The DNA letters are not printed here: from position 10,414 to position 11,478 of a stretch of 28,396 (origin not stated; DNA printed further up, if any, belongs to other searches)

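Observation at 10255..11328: ywbE followed by a Pelota/aRF1-like protein lacking its N-domain: candidate split ribosome-rescue module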

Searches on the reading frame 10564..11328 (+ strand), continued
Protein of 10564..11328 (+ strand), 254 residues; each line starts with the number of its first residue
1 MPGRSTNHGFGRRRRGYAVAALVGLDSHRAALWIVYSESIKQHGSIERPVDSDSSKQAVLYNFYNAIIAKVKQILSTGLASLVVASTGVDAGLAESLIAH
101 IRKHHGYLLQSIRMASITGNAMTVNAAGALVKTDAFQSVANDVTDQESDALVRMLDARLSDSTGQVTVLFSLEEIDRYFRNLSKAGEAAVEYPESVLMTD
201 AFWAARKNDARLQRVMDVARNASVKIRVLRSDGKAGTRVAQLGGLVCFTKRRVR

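Call 65: search_protein_representatives(alignment_id=A1)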
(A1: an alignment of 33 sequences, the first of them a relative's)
Query: 33 sequences, 251 profile positions. Proteins with E-value up to 0.001 (for the whole library): 165; up to 1e-10: 135; up to 1e-30: 67. The best 150 are listed.
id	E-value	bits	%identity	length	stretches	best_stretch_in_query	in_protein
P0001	6.6e-96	337.0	-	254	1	1-246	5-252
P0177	4.8e-92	324.4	-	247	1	4-248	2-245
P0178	1.8e-91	322.5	-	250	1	3-244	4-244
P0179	2.4e-87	309.0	-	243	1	5-244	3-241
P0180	2.2e-86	305.8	-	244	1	4-244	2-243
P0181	4.3e-79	282.0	-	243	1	3-245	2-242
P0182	1.2e-78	280.5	-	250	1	6-245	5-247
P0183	5.5e-78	278.3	-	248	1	4-245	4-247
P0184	4.5e-75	268.8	-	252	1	3-242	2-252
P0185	4.3e-72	259.0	-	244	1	6-245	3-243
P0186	2.1e-70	253.5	-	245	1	3-240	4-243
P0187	2.4e-69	250.0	-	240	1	3-245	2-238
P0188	3.0e-69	249.7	-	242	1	6-246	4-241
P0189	5.4e-69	248.9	-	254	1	4-246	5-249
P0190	1.5e-68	247.4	-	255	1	3-244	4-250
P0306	2.0e-12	63.5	-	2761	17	33-83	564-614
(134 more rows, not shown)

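Call 70: list_cluster_members(proteins=[P0031, P0042, P0048, P0024, P0009, P0015, P0018, P0002, P0012])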
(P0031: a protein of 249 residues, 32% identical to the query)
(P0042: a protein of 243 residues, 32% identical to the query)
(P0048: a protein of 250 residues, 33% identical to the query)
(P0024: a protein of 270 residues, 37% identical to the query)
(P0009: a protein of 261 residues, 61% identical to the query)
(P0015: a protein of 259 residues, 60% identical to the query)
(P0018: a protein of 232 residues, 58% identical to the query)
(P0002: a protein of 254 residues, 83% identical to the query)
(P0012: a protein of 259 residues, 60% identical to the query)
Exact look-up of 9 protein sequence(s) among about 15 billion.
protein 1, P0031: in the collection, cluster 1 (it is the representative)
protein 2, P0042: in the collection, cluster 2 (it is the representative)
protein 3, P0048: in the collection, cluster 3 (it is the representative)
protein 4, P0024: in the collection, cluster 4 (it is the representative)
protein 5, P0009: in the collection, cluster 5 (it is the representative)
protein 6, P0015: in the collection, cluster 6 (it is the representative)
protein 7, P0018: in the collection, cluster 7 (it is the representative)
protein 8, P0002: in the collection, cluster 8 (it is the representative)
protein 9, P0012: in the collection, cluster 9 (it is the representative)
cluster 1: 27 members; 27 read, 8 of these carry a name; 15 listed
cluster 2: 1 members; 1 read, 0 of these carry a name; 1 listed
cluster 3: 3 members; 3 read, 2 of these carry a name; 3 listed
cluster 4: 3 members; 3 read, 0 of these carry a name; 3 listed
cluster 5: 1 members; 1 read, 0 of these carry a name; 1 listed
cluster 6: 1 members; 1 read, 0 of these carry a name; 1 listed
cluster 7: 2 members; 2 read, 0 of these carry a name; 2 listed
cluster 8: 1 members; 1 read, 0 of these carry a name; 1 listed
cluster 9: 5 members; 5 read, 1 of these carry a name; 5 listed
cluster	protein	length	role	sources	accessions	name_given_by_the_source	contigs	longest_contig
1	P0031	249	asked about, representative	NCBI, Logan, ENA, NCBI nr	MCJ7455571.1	hypothetical protein MUP07_02345 [Candidatus Bathyarchaeota archaeon] | hypothetical protein [Candidatus Bathyarchaeota archaeon]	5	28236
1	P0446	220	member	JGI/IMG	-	stalled ribosome rescue protein Dom34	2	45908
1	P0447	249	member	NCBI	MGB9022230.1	MAG: hypothetical protein WCC94_02210 [Candidatus Bathyarchaeia archaeon]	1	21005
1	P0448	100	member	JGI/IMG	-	stalled ribosome rescue protein Dom34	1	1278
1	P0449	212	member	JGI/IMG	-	stalled ribosome rescue protein Dom34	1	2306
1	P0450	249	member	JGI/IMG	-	stalled ribosome rescue protein Dom34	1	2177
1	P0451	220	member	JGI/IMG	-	stalled ribosome rescue protein Dom34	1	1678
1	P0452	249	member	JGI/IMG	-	stalled ribosome rescue protein Dom34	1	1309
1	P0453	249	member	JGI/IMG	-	-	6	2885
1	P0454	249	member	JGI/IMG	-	-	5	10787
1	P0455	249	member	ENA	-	-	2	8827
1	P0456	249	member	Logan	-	-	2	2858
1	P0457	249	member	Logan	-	-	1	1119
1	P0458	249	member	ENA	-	-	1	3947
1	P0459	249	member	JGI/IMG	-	-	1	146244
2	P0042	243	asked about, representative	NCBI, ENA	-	-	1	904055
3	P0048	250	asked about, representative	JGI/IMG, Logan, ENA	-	stalled ribosome rescue protein Dom34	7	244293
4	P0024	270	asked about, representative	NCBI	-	-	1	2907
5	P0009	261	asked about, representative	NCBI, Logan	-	-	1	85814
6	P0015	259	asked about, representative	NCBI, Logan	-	-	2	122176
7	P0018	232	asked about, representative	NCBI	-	-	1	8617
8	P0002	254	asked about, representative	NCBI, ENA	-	-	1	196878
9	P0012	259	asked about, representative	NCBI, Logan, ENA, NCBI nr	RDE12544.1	MAG: hypothetical protein C4K48_09840 [Candidatus Thorarchaeota archaeon]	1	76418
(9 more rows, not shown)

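Call 80: search_protein_families(library=pfam, proteins=[P0306], max_evalue=0.001)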
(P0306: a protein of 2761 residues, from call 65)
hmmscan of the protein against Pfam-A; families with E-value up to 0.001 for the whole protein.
P0306 (2761 aa): 17 families
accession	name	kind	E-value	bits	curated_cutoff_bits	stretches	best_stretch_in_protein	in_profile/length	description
PF10737.14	GerPC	-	5.3e-16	59.5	22.4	0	1777-1840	62-125/174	Spore germination protein GerPC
PF00956.23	NAP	-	1e-15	58.1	28.6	0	785-846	3-62/266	Nucleosome assembly protein (NAP)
PF12210.13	Hrs_helical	-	3e-15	56.9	30.6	0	406-448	1-43/95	Hepatocyte growth factor-regulated tyrosine kinase substrate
PF04513.17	Baculo_PEP_C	-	3.6e-15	56.7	38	0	67-185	20-134/140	Baculovirus polyhedron envelope protein, PEP, C terminus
PF23697.1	YnfS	-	5.1e-14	52.3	27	0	142-154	8-20/29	YnfS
PF07432.18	Hc1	-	2.3e-10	40.6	23.5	0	1748-1773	4-29/57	Histone H1-like protein Hc1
PF22025.1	ThiI_fer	-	2.4e-10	41.1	25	0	814-853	21-61/72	ThiI ferredoxin-like domain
PF08558.16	TRF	-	8.4e-09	35.8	25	0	766-833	163-231/239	Telomere repeat binding factor (TRF)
PF15011.11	CA109-like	-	1.2e-08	35.4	27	0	820-872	52-104/161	Ribosome biogenesis protein C1orf109-like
PF23902.1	AAA_lid_PRS2_C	-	2.3e-08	34.5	34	0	920-939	41-60/73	PRS2 AAA+ lid C-terminal domain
PF25672.1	BBH37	-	2.9e-08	34.4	27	0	229-373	37-159/184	BBH37 helical domain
PF21912.2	Glyco_transf_99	-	9.9e-08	32.7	27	0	812-883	75-146/179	Glycosyltransferase 99 family N-terminal domain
PF18321.7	3HCDH_RFF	-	1.5e-06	28.9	23.6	0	779-822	24-67/69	3-hydroxybutyryl-CoA dehydrogenase reduced Rossmann-fold domain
PF16727.10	REV1_C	-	4.9e-06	27.4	26.5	0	1710-1766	32-87/91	DNA repair protein REV1 C-terminal domain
PF13907.11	CHD1-like_C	-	5.5e-06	27.2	28.3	0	777-838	7-68/96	Chromodomain-helicase-DNA-binding protein 1-like, C-terminal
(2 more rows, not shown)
